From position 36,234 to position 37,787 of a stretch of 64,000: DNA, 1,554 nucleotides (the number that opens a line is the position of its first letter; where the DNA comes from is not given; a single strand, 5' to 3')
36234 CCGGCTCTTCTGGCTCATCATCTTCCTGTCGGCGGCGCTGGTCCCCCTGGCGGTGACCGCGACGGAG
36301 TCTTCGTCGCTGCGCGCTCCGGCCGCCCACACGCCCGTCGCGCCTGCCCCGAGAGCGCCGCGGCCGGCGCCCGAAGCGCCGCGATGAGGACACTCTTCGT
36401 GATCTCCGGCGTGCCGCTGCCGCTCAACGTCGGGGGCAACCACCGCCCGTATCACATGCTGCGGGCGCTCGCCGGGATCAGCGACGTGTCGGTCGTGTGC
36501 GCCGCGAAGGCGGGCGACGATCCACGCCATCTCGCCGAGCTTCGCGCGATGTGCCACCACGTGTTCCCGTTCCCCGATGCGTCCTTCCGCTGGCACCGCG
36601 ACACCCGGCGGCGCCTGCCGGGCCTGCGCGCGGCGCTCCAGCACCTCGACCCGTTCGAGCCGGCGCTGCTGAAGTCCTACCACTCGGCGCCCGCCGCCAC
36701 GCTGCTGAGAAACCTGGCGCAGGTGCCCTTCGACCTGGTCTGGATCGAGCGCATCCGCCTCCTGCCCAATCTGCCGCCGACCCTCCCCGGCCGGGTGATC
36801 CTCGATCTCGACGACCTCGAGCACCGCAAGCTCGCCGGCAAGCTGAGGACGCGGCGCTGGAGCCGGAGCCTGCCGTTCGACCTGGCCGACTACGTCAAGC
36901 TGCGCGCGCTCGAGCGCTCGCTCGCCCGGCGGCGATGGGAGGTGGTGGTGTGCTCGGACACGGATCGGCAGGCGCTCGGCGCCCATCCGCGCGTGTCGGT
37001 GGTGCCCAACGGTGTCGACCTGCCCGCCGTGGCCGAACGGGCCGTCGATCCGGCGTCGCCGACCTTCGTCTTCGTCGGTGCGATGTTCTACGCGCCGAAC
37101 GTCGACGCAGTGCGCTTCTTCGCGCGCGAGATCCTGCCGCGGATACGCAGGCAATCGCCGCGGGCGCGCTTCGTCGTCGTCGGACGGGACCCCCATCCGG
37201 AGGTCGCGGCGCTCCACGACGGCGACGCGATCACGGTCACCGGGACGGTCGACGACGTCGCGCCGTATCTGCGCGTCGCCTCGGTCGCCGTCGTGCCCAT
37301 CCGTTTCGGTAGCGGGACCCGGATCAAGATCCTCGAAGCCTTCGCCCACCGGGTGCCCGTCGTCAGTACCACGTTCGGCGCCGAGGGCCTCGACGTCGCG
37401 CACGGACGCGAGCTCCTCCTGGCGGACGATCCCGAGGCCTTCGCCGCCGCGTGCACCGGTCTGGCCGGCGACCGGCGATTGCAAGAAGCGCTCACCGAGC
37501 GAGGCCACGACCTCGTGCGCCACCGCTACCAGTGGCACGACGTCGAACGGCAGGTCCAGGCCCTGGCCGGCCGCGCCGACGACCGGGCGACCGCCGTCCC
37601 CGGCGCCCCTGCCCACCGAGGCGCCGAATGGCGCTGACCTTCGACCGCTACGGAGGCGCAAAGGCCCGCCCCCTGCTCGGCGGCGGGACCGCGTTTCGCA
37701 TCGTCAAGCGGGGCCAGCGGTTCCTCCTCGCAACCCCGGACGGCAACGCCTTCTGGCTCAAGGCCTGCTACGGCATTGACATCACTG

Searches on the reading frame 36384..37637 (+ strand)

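Call 88: search_protein_families(library=pfam, proteins=[window:36384-37637:+], max_evalue=1e-8)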
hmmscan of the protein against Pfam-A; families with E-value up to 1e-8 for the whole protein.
window:36384-37637:+ (417 aa): 1 family
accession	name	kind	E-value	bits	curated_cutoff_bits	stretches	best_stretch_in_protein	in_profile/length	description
PF13692.12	Glyco_trans_1_4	-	7.8e-30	104.4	27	1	226-361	2-140/142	Glycosyl transferases group 1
